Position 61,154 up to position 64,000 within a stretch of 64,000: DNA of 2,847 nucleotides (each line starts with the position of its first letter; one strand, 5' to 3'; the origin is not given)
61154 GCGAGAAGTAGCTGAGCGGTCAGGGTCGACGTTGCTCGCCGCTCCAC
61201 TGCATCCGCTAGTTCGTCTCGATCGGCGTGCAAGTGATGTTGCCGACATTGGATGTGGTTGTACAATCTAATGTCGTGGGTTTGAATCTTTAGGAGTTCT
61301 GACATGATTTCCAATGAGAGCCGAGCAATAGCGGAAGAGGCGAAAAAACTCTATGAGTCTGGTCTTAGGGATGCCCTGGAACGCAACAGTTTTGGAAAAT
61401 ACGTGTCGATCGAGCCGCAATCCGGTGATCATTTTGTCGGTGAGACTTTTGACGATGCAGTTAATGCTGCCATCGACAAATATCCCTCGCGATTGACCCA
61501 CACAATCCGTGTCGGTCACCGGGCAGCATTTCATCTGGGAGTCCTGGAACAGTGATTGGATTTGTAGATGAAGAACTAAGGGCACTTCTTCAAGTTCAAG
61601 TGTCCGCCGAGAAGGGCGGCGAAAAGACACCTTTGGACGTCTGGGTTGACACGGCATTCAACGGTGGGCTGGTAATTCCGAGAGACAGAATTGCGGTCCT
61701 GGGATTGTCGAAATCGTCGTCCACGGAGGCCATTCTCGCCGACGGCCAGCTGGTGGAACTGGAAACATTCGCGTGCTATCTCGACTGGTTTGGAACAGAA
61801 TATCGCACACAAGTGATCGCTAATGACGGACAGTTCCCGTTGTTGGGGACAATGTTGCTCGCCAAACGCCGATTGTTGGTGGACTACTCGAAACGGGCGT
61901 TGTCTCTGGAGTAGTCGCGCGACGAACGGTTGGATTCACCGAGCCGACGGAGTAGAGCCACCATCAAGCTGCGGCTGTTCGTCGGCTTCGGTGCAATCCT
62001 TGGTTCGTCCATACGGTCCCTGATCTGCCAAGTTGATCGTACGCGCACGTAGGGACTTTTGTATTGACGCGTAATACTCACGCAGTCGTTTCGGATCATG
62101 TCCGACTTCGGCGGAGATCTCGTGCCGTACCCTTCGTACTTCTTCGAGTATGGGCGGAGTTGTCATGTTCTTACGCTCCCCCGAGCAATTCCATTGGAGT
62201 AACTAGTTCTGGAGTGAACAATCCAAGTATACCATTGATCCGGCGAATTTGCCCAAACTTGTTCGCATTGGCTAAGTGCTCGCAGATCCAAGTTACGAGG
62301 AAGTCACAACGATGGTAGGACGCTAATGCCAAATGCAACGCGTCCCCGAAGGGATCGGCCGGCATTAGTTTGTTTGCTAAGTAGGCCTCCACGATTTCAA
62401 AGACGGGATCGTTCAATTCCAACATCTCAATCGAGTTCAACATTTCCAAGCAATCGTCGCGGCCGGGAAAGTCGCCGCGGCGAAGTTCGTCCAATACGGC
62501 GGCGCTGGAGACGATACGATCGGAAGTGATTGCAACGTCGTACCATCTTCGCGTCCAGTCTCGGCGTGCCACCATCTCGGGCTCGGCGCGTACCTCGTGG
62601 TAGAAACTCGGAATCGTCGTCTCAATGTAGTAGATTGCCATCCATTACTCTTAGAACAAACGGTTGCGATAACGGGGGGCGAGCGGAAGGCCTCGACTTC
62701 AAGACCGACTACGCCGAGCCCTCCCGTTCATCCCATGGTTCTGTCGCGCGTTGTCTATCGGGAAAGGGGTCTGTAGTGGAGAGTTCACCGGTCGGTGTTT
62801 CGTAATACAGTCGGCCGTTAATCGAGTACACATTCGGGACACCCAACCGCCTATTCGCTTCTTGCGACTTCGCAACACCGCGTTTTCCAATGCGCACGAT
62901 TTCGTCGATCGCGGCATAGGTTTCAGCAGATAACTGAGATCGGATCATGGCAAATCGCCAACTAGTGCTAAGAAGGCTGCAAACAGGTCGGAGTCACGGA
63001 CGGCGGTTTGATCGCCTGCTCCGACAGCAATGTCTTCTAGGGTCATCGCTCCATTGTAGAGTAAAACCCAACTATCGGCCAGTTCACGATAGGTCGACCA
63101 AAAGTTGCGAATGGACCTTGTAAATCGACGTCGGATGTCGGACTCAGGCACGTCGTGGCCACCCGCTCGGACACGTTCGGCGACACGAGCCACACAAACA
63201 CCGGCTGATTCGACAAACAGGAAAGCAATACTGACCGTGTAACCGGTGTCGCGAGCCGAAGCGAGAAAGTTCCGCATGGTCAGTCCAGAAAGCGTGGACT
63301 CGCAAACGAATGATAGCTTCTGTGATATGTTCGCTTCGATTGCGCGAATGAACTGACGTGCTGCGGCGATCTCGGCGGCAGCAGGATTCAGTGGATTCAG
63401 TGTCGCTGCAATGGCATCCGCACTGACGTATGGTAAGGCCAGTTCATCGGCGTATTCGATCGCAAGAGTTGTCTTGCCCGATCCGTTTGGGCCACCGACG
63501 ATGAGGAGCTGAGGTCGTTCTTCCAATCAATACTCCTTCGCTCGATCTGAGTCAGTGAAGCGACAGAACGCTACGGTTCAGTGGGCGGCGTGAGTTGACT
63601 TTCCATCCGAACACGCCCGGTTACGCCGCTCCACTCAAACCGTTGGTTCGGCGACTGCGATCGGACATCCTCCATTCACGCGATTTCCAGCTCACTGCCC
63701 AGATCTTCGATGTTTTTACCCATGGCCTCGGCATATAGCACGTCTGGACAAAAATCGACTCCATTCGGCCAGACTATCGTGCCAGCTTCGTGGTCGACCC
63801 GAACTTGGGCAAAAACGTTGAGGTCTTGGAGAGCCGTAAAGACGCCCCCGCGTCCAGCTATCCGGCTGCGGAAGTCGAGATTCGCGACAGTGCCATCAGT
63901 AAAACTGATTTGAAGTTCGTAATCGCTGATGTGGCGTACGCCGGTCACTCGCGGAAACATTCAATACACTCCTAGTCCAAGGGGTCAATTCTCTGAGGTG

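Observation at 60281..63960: tRNA-Leu-adjacent low-GC islet of coupled small gene pairs (PIN, zeta-like kinase, DUF2442, retropepsin-like) separated by conserved palindromic repeats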

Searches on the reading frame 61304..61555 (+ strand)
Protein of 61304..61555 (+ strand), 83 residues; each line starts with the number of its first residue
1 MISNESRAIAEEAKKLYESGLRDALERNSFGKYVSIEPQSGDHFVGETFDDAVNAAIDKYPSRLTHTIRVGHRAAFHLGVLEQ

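Call 25: search_protein_families(library=pfam, proteins=[window:61304-61555:+], max_evalue=0.01)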
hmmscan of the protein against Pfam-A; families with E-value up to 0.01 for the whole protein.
window:61304-61555:+ (83 aa): 0 families

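Call 26: search_protein_families(library=ncbifam, proteins=[window:61304-61555:+], max_evalue=0.01)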
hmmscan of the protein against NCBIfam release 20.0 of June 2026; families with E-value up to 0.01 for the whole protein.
window:61304-61555:+ (83 aa): 0 families

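Call 64: search_protein_families(library=padloc, proteins=[window:61304-61555:+], max_evalue=0.01)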
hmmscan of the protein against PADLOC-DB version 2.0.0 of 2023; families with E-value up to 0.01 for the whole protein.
window:61304-61555:+ (83 aa): 0 families

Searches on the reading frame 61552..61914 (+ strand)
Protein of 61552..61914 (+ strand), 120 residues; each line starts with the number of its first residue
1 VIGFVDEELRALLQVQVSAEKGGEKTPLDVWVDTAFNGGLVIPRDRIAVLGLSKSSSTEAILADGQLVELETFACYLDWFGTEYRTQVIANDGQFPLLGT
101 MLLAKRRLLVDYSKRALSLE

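Call 25: search_protein_families(library=pfam, proteins=[window:61552-61914:+], max_evalue=0.01)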
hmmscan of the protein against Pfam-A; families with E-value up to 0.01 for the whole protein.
window:61552-61914:+ (120 aa): 0 families

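Call 26: search_protein_families(library=ncbifam, proteins=[window:61552-61914:+], max_evalue=0.01)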
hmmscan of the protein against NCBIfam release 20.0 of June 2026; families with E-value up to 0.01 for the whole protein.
window:61552-61914:+ (120 aa): 1 family
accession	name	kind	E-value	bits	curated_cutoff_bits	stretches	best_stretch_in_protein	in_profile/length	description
TIGR03698.1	clan_AA_DTGF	subfamily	5.7e-13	49.1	57.35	1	13-116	2-106/107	clan AA aspartic protease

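Call 55: find_encoding_contigs(protein=window:61552-61914:+, flank=10000, max_places=8)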
Protein window:61552-61914:+ (120 aa): 1 contig read that carries it; 1 place shown.
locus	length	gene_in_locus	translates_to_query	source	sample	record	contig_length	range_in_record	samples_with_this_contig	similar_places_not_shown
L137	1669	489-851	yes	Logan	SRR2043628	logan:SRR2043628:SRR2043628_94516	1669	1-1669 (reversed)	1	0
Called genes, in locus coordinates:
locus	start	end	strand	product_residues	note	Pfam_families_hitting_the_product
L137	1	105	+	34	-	?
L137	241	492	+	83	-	-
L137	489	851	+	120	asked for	-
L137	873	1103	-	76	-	-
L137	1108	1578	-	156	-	-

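Call 64: search_protein_families(library=padloc, proteins=[window:61552-61914:+], max_evalue=0.01)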
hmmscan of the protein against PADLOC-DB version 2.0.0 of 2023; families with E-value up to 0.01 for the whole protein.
window:61552-61914:+ (120 aa): 0 families

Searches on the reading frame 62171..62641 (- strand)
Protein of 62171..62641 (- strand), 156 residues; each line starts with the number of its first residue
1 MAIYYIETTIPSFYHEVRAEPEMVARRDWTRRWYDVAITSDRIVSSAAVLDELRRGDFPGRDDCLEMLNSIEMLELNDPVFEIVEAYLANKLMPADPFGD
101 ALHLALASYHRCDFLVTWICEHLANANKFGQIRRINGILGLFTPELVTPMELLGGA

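Call 25: search_protein_families(library=pfam, proteins=[window:62171-62641:-], max_evalue=0.01)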
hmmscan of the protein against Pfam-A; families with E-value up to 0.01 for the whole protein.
window:62171-62641:- (156 aa): 1 family
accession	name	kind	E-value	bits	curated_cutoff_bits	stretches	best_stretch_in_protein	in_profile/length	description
PF01850.27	PIN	-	6.1e-05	24.1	23.6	1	27-117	18-109/120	PIN domain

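Call 26: search_protein_families(library=ncbifam, proteins=[window:62171-62641:-], max_evalue=0.01)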
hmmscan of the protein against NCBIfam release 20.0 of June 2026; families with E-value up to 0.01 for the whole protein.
window:62171-62641:- (156 aa): 0 families

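Call 56: find_encoding_contigs(protein=window:62171-62641:-, flank=10000, max_places=8)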
Protein window:62171-62641:- (156 aa): 1 contig read that carries it; 1 place shown.
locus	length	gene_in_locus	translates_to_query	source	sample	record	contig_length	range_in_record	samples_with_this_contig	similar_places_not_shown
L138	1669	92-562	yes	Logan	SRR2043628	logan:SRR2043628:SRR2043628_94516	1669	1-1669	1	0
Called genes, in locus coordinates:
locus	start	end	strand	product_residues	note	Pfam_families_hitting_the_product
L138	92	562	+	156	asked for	-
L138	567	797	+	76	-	-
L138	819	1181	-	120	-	-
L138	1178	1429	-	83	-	-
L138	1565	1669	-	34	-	?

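Call 64: search_protein_families(library=padloc, proteins=[window:62171-62641:-], max_evalue=0.01)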
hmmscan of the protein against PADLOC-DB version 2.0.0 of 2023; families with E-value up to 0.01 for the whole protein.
window:62171-62641:- (156 aa): 0 families

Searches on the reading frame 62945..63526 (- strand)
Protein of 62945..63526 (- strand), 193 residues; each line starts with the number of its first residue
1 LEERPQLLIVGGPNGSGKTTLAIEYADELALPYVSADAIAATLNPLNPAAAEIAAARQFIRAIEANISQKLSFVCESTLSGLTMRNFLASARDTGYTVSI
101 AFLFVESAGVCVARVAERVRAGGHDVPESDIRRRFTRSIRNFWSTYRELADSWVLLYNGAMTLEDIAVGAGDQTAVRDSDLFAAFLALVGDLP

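Call 25: search_protein_families(library=pfam, proteins=[window:62945-63526:-], max_evalue=0.01)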
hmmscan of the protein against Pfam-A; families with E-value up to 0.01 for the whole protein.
window:62945-63526:- (193 aa): 6 families
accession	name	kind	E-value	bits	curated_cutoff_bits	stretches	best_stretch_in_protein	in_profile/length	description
PF13671.12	AAA_33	-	1.7e-12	48.3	27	1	7-132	1-134/143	AAA domain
PF06414.18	Zeta_toxin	-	4.2e-10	39.8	22.3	1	3-141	14-169/199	Zeta toxin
PF13191.12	AAA_16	-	1.6e-05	25.9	32.6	1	3-121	22-104/167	AAA ATPase domain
PF13401.12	AAA_22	-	0.003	18.3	27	1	4-80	4-72/130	AAA domain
PF13207.12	AAA_17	-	0.0051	17.5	27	0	12-118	2-122/136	AAA domain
PF00004.35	AAA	-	0.0056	17.6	21.2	0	9-42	2-35/131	ATPase family associated with various cellular activities (AAA)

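Call 26: search_protein_families(library=ncbifam, proteins=[window:62945-63526:-], max_evalue=0.01)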
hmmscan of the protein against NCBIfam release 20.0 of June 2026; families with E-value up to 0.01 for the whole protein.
window:62945-63526:- (193 aa): 3 families
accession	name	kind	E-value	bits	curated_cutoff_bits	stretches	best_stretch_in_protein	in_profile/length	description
TIGR02173.1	cyt_kin_arch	equivalog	9.7e-06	25.7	102.1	1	8-41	3-36/169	(d)CMP kinase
NF003745.1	PRK05342.1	equivalog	0.0036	16.2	359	1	8-42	113-146/418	ATP-dependent Clp protease ATP-binding subunit ClpX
TIGR00382.1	clpX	equivalog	0.0049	15.9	370.75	1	8-42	121-154/414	ATP-dependent protease ATP-binding subunit ClpX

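Call 64: search_protein_families(library=padloc, proteins=[window:62945-63526:-], max_evalue=0.01)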
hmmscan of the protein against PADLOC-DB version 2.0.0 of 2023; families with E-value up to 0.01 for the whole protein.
window:62945-63526:- (193 aa): 4 families
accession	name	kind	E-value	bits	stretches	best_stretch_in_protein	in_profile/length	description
PDLC04140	mad8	-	0.00016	19.3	1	5-62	27-80/314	mads_8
PDLC04232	IetA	-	0.00088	16.8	1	2-34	114-145/330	-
PDLC00104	GajB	-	0.0023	14.7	1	2-29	13-39/574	UrvD helicase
PDLC02195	IetA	-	0.0049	14.2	1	7-36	140-168/395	-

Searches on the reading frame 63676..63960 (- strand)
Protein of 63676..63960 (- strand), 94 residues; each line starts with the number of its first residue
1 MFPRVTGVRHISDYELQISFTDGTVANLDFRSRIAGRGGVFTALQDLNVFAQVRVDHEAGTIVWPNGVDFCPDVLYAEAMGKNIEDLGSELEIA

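Call 9: find_encoding_contigs(protein=window:63676-63960:-, flank=10000, max_places=6)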
Protein window:63676-63960:- (94 aa): 6 contigs read that carry it; 5 places shown.
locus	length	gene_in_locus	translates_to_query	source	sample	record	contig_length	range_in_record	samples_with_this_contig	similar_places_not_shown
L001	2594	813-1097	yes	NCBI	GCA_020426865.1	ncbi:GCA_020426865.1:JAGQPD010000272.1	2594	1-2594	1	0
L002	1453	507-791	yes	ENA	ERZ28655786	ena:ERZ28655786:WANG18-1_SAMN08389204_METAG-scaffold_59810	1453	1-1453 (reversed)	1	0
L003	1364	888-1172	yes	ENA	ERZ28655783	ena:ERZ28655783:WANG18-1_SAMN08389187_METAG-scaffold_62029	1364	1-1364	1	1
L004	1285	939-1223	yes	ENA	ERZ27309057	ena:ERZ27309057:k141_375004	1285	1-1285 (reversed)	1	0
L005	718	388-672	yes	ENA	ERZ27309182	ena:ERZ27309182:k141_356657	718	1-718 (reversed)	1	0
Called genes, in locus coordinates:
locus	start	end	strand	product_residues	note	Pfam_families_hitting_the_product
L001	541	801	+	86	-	PF13711:DUF4160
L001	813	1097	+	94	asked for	PF10387:DUF2442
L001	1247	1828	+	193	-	PF06414:Zeta_toxin, PF13671:AAA_33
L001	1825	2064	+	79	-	-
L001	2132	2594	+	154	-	?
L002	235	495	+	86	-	PF13711:DUF4160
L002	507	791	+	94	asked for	PF10387:DUF2442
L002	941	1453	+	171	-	?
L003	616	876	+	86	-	PF13711:DUF4160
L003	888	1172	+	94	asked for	PF10387:DUF2442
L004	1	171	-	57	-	?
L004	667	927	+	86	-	PF13711:DUF4160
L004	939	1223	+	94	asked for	PF10387:DUF2442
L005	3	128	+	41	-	?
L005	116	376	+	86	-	PF13711:DUF4160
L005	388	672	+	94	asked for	PF10387:DUF2442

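Call 25: search_protein_families(library=pfam, proteins=[window:63676-63960:-, L001:541-801:+], max_evalue=0.01)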
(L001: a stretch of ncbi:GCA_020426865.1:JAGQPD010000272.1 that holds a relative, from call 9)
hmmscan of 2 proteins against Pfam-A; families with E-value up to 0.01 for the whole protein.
window:63676-63960:- (94 aa): 1 family
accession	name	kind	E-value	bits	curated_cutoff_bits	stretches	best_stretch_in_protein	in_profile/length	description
PF10387.14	DUF2442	-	3.8e-15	56.3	23.9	1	5-79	1-70/72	Protein of unknown function (DUF2442)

L001:541-801:+ (86 aa): 1 family
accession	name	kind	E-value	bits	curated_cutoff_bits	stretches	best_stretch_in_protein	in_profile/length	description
PF13711.11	DUF4160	-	4.1e-22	78.6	23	1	9-70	1-64/65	Domain of unknown function (DUF4160)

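Call 64: search_protein_families(library=padloc, proteins=[window:63676-63960:-, L001:541-801:+], max_evalue=0.01)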
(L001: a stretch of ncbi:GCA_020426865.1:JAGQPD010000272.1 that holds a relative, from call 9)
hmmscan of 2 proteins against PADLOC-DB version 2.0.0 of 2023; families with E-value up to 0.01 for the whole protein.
window:63676-63960:- (94 aa): 0 families

L001:541-801:+ (86 aa): 0 families
